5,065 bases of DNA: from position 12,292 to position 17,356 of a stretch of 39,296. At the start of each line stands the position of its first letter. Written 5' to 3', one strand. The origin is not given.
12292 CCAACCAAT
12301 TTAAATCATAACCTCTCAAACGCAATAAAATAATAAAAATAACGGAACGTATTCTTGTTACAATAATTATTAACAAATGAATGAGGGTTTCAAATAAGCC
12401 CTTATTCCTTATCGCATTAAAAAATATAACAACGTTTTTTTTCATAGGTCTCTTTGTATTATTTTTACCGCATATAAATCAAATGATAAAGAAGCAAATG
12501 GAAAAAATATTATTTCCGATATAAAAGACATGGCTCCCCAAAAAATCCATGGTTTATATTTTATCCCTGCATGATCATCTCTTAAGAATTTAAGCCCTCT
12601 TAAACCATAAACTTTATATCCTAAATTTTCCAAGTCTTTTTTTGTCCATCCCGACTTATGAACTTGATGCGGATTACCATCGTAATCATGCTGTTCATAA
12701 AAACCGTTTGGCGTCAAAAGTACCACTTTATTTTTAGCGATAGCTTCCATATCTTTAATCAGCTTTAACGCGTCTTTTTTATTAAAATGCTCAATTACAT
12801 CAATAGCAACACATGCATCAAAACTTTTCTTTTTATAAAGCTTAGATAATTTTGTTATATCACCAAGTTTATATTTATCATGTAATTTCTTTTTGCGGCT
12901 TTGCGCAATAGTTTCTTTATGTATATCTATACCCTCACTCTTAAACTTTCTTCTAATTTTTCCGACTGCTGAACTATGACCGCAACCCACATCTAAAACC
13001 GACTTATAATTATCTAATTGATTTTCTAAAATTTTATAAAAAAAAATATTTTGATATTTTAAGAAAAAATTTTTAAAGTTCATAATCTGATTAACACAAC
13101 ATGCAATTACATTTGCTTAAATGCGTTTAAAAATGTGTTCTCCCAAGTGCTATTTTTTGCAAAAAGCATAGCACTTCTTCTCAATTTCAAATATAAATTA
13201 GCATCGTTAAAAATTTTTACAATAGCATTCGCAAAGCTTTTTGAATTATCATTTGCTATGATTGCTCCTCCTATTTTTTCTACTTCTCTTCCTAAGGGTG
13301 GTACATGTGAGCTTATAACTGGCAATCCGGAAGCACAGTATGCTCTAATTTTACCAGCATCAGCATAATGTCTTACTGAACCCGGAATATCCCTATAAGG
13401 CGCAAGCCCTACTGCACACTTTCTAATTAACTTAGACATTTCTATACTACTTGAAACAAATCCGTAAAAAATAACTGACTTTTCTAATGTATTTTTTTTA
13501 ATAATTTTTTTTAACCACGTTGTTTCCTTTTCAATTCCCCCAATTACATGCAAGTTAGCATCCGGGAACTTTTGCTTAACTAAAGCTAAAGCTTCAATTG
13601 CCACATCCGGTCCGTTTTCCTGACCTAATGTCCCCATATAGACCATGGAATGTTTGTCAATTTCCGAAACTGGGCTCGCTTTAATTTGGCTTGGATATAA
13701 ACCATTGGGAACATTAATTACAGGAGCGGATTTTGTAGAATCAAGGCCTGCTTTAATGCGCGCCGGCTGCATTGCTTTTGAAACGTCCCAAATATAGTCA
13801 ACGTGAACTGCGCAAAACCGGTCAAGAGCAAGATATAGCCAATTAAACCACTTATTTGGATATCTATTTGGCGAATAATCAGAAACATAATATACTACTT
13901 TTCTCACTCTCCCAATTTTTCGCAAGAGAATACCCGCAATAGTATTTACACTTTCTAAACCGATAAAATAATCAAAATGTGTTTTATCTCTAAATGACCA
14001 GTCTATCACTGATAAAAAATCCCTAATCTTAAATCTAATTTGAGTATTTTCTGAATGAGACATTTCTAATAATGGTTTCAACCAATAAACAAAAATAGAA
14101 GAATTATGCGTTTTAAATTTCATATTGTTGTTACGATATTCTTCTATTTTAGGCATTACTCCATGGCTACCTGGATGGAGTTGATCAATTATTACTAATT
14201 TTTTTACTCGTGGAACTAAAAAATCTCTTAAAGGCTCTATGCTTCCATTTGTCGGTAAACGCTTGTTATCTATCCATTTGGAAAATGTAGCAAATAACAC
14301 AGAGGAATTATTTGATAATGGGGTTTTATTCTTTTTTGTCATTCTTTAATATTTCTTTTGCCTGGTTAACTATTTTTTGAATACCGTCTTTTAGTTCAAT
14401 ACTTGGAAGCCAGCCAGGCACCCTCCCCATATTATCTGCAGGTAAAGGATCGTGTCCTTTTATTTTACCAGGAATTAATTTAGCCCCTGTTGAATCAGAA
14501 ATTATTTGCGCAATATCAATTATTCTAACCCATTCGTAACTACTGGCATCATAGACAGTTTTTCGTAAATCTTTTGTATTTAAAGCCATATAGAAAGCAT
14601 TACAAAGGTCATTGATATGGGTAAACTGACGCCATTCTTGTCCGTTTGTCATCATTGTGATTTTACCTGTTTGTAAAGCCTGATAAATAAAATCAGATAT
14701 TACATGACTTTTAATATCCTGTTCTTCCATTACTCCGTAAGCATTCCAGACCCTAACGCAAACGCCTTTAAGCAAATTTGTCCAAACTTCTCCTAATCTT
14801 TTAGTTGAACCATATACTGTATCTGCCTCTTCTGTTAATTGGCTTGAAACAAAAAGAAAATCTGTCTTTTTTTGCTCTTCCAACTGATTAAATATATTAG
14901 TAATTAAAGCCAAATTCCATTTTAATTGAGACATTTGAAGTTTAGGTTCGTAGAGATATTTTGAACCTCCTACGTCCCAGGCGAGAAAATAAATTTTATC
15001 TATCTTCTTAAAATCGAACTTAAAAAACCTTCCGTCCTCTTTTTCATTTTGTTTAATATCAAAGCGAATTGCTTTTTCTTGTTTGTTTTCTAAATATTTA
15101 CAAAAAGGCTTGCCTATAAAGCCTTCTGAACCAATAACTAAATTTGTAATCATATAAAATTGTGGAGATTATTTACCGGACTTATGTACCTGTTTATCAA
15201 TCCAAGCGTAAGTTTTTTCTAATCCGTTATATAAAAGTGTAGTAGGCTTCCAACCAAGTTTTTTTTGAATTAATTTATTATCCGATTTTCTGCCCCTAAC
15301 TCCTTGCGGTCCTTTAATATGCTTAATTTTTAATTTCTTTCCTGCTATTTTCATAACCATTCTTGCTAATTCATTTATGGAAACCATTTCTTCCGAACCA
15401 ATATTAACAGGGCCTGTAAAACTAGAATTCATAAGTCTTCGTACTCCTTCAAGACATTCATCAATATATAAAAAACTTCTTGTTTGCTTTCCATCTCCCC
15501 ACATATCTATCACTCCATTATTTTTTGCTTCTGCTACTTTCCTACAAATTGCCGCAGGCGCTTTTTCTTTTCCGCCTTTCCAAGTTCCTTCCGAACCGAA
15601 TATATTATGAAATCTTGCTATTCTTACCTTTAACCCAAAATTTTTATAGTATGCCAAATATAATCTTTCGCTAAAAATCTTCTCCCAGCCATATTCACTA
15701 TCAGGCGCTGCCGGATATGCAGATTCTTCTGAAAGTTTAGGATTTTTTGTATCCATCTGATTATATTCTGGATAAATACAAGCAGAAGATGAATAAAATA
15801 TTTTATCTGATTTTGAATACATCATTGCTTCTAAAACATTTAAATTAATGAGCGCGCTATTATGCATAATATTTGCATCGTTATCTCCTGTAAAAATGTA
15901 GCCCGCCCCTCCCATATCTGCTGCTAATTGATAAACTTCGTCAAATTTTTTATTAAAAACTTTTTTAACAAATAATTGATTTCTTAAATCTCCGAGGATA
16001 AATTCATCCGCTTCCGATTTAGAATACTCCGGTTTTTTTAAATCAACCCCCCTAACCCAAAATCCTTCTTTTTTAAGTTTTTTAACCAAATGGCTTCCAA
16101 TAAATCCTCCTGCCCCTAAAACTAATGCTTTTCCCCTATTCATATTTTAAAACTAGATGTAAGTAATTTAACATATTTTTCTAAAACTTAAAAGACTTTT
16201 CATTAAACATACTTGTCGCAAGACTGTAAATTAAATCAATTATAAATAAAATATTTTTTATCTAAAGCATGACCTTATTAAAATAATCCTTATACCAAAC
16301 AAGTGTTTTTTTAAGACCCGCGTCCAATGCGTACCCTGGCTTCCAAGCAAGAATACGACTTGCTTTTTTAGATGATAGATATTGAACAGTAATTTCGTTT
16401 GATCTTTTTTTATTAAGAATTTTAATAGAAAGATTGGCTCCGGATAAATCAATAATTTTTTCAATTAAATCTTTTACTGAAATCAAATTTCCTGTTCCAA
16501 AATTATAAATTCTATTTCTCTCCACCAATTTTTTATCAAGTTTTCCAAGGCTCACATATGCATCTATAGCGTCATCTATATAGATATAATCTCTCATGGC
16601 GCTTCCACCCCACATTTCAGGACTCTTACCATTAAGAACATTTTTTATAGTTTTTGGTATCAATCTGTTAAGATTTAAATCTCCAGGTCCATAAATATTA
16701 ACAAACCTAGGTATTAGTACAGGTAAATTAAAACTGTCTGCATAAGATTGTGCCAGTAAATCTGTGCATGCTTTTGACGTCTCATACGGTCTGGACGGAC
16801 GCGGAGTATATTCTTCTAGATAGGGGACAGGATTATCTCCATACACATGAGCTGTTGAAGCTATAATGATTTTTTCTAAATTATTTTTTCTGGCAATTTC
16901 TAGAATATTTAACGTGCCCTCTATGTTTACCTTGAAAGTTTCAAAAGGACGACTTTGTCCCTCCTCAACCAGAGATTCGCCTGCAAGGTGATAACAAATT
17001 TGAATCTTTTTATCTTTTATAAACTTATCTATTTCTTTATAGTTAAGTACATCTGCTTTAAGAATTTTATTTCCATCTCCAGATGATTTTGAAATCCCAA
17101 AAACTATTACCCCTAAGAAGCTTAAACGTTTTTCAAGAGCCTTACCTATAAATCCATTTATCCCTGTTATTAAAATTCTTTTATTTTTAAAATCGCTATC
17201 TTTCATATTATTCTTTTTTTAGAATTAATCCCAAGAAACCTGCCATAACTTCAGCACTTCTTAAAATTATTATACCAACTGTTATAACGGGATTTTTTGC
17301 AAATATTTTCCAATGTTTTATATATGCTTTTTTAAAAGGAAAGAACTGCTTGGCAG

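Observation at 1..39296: A 39-kb super-locus dominated by GT-C-type membrane glycosyltransferase candidates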

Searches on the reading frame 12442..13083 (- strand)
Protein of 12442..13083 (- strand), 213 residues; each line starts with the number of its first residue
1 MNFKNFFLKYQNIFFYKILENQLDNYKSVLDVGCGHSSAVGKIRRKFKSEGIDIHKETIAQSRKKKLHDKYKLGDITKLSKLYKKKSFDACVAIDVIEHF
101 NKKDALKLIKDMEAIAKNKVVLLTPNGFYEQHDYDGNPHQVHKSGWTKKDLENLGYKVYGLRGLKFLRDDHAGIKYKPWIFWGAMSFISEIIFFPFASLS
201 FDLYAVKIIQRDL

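Call 8: search_protein_families(library=pfam, max_evalue=0.01, proteins=[window:12442-13083:-])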
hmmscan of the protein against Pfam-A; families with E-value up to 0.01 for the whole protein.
window:12442-13083:- (213 aa): 7 families
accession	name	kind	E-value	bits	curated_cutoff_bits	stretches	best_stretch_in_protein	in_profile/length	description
PF08241.18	Methyltransf_11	-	1.2e-10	42.4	21.2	1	30-118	1-89/95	Methyltransferase domain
PF13649.12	Methyltransf_25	-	2.5e-10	41.3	27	1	29-117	1-94/97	Methyltransferase domain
PF13847.12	Methyltransf_31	-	5.7e-10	39.5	27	1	26-121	4-106/145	Methyltransferase domain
PF08242.18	Methyltransf_12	-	4.9e-08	34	30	1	30-128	1-97/98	Methyltransferase domain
PF13489.12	Methyltransf_23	-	2.1e-07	31.3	27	1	23-143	20-138/164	Methyltransferase domain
PF02353.26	CMAS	-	1.7e-05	24.7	27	1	22-124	59-164/273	Mycolic acid cyclopropane synthetase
PF07021.18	MetW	-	2.5e-05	24.5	21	1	19-129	7-115/193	Methionine biosynthesis protein MetW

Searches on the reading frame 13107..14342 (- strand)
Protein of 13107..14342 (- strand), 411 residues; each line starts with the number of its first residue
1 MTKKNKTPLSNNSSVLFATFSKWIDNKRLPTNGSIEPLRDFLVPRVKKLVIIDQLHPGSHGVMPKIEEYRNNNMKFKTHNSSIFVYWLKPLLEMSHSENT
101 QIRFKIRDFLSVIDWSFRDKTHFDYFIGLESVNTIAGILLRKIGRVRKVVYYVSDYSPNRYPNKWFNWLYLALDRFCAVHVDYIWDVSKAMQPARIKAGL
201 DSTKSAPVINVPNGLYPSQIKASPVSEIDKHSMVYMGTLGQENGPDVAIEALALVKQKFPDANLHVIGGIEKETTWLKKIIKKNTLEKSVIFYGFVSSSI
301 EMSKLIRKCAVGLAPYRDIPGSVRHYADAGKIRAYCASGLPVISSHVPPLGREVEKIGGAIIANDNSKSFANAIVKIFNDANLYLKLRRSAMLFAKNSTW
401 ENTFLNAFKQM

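Call 8: search_protein_families(library=pfam, max_evalue=0.01, proteins=[window:13107-14342:-])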
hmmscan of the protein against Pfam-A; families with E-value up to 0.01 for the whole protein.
window:13107-14342:- (411 aa): 2 families
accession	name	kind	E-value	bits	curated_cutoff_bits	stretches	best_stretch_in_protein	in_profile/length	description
PF13692.12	Glyco_trans_1_4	-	1.2e-17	64.9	27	1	232-380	3-142/142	Glycosyl transferases group 1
PF00534.26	Glycos_transf_1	-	2.6e-17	63.3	26.4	1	228-390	13-168/172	Glycosyl transferases group 1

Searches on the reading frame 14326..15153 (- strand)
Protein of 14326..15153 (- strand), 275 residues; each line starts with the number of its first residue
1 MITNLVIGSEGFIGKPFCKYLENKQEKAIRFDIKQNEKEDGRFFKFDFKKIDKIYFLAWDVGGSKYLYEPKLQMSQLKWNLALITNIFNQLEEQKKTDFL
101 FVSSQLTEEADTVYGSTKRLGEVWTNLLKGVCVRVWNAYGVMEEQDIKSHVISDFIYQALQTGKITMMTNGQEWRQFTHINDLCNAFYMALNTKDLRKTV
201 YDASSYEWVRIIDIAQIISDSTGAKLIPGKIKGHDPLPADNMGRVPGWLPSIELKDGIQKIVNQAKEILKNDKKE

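Call 8: search_protein_families(library=pfam, max_evalue=0.01, proteins=[window:14326-15153:-])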
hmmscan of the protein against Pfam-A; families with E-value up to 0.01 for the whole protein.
window:14326-15153:- (275 aa): 2 families
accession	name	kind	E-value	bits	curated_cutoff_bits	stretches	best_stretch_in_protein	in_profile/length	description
PF01370.27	Epimerase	-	1.2e-17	64.5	20.9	1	5-195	2-229/240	NAD dependent epimerase/dehydratase family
PF16363.11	GDP_Man_Dehyd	-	5.7e-07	29.7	27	1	130-201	175-247/332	GDP-mannose 4,6 dehydratase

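Call 52: search_protein_families(library=ncbifam, max_evalue=0.00001, proteins=[window:14326-15153:-])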
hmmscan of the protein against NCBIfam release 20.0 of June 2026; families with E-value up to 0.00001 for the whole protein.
window:14326-15153:- (275 aa): 2 families
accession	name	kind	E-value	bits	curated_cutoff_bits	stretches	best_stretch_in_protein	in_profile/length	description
TIGR01181.1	dTDP_gluc_dehyt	equivalog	6e-08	32.1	365.1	0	128-263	171-309/321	dTDP-glucose 4,6-dehydratase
NF047922.1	GDPFucSynFcl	equivalog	4.7e-07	29.5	500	0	137-261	163-297/308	GDP-L-fucose synthase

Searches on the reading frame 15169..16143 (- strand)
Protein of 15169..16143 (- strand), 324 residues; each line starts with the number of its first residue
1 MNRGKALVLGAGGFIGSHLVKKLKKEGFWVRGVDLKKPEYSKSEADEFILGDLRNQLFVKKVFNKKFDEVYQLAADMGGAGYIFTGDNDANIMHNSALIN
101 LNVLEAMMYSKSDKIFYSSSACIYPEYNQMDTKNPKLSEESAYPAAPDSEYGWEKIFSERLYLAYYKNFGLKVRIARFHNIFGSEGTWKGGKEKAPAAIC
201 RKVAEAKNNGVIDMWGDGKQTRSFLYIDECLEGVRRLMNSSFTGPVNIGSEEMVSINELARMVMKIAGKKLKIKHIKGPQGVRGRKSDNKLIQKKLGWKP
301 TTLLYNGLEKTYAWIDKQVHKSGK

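Call 8: search_protein_families(library=pfam, max_evalue=0.01, proteins=[window:15169-16143:-])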
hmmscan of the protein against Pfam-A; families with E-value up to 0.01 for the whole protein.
window:15169-16143:- (324 aa): 8 families
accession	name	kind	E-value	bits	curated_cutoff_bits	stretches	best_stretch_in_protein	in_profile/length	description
PF01370.27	Epimerase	-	5.9e-40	137.6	20.9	1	6-249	1-240/240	NAD dependent epimerase/dehydratase family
PF16363.11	GDP_Man_Dehyd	-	1.4e-27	97.4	27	1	7-310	1-331/332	GDP-mannose 4,6 dehydratase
PF01073.25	3Beta_HSD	-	1.3e-07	31.4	22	1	7-163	1-158/280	3-beta hydroxysteroid dehydrogenase/isomerase family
PF02719.21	Polysacc_synt_2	-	9.3e-06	25.5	20.2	0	146-283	133-264/293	Polysaccharide biosynthesis protein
PF07993.18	NAD_binding_4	-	0.00026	20.7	20.1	0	112-187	129-213/258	Male sterility protein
PF13460.12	NAD_binding_10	-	0.00037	20.8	27.2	1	10-129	1-107/184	NAD(P)H-binding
PF04321.23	RmlD_sub_bind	-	0.005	16.4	27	0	6-70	3-67/287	RmlD substrate binding domain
PF05368.20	NmrA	-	0.008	16.2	27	0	5-63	4-67/298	NmrA-like family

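Call 52: search_protein_families(library=ncbifam, max_evalue=0.00001, proteins=[window:15169-16143:-])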
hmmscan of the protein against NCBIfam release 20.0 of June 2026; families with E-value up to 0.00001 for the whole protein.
window:15169-16143:- (324 aa): 15 families
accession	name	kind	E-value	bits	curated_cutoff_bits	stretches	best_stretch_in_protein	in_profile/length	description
NF047922.1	GDPFucSynFcl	equivalog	4.9e-35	121.4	500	1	6-317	5-303/308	GDP-L-fucose synthase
TIGR04180.1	EDH_00030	hypoth_equivalog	2.6e-24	85.8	475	1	7-300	2-294/297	NAD-dependent 4,6-dehydratase LegB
TIGR01181.1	dTDP_gluc_dehyt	equivalog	1e-22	80.7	365.1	1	6-317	2-313/321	dTDP-glucose 4,6-dehydratase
TIGR02197.1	heptose_epim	equivalog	2.6e-22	79.4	274.6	1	7-285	2-278/316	ADP-glyceromanno-heptose 6-epimerase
TIGR01179.1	galE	equivalog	2.8e-22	79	262.3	1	6-318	2-328/332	UDP-glucose 4-epimerase GalE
NF008872.0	PRK11908.1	equivalog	1.6e-12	47.1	294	1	5-314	3-334/349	bifunctional UDP-4-keto-pentose/UDP-xylose synthase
TIGR03466.1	HpnA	hypoth_equivalog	6.5e-11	41.7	367.65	1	5-127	2-121/327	hopanoid-associated sugar epimerase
NF005998.1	PRK08125.1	equivalog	3.2e-10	39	777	1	3-272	315-590/649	bifunctional UDP-4-amino-4-deoxy-L-arabinose formyltransferase/UDP-glucuronic acid oxidase ArnA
TIGR01777.1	yfcH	hypoth_equivalog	5.2e-10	39.4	207.35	1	7-270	2-244/292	TIGR01777 family oxidoreductase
NF041015.1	UDPsulfquin_syn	equivalog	6.9e-10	38.4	575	1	47-281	69-327/384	UDP-sulfoquinovose synthase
NF008360.0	PRK11150.1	equivalog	9.8e-09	34.8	452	1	7-287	3-273/310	ADP-glyceromanno-heptose 6-epimerase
NF007490.0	PRK10084.1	subfamily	2.3e-08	33.4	649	1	7-315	4-334/361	dTDP-glucose 4,6-dehydratase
NF007956.0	PRK10675.1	subfamily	1.1e-07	31.3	394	1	6-192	3-191/338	UDP-glucose 4-epimerase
NF007582.0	PRK10217.1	equivalog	8.2e-07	28.4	698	0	48-314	55-330/355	dTDP-glucose 4,6-dehydratase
NF042422.1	oxyalk_red_OleD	equivalog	5.4e-06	26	580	1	5-232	2-209/329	2-alkyl-3-oxoalkanoate reductase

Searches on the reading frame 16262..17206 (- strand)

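Call 8: search_protein_families(library=pfam, max_evalue=0.01, proteins=[window:16262-17206:-])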
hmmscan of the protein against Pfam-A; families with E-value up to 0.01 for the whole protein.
window:16262-17206:- (314 aa): 7 families
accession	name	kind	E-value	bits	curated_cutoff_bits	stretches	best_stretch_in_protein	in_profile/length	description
PF01370.27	Epimerase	-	1.9e-52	178.5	20.9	1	11-235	1-238/240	NAD dependent epimerase/dehydratase family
PF16363.11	GDP_Man_Dehyd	-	6.9e-44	151.1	27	1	12-301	1-332/332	GDP-mannose 4,6 dehydratase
PF04321.23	RmlD_sub_bind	-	2.4e-13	50.2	27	1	10-155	2-139/287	RmlD substrate binding domain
PF01073.25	3Beta_HSD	-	1.3e-12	47.8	22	1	13-218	2-226/280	3-beta hydroxysteroid dehydrogenase/isomerase family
PF02719.21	Polysacc_synt_2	-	2.2e-11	43.9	20.2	1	51-260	61-252/293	Polysaccharide biosynthesis protein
PF07993.18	NAD_binding_4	-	2.4e-07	30.6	20.1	1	66-189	87-228/258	Male sterility protein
PF13460.12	NAD_binding_10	-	0.00068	20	27.2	1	44-152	39-132/184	NAD(P)H-binding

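Call 52: search_protein_families(library=ncbifam, max_evalue=0.00001, proteins=[window:16262-17206:-])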
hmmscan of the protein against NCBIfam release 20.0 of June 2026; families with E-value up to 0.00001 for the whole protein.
window:16262-17206:- (314 aa): 24 families
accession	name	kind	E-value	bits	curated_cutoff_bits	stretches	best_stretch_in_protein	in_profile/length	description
TIGR01181.1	dTDP_gluc_dehyt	equivalog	9.5e-43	146.5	365.1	1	47-307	53-313/321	dTDP-glucose 4,6-dehydratase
TIGR02622.1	CDP_4_6_dhtase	equivalog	2.1e-40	138.9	278.45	1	6-310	2-335/352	CDP-glucose 4,6-dehydratase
TIGR04180.1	EDH_00030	hypoth_equivalog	9.6e-38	129.9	475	1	44-292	49-296/297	NAD-dependent 4,6-dehydratase LegB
TIGR01179.1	galE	equivalog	1.1e-37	129.6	262.3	1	10-307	1-327/332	UDP-glucose 4-epimerase GalE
NF011728.1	PRK15181.1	equivalog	6.7e-27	94.4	760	1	8-309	15-341/348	Vi polysaccharide biosynthesis UDP-N-acetylglucosaminuronic acid C-4 epimerase TviC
NF007956.0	PRK10675.1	subfamily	7.5e-26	91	394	2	35-149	41-157/338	UDP-glucose 4-epimerase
NF007490.0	PRK10084.1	subfamily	9.3e-25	87.4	649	1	47-307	53-336/361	dTDP-glucose 4,6-dehydratase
NF007582.0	PRK10217.1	equivalog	2.3e-24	86.1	698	1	10-306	3-332/355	dTDP-glucose 4,6-dehydratase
TIGR02197.1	heptose_epim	equivalog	2.9e-21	75.9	274.6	1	11-306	1-314/316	ADP-glyceromanno-heptose 6-epimerase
NF047922.1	GDPFucSynFcl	equivalog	6e-17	62.1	500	1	7-308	1-304/308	GDP-L-fucose synthase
NF042423.1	oxyalk_red_Shew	equivalog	1.4e-16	60.5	580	1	7-254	7-256/331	2-alkyl-3-oxoalkanoate reductase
NF008872.0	PRK11908.1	equivalog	5.6e-15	55.2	294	1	9-307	2-337/349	bifunctional UDP-4-keto-pentose/UDP-xylose synthase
NF043036.1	ErythonDh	equivalog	4.6e-14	52.3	325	1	10-303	2-314/321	D-erythronate dehydrogenase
NF042422.1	oxyalk_red_OleD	equivalog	3.5e-12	46.3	580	1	10-262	2-257/329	2-alkyl-3-oxoalkanoate reductase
TIGR01472.1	gmd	equivalog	1.4e-11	44.2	415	1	51-266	61-279/342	GDP-mannose 4,6-dehydratase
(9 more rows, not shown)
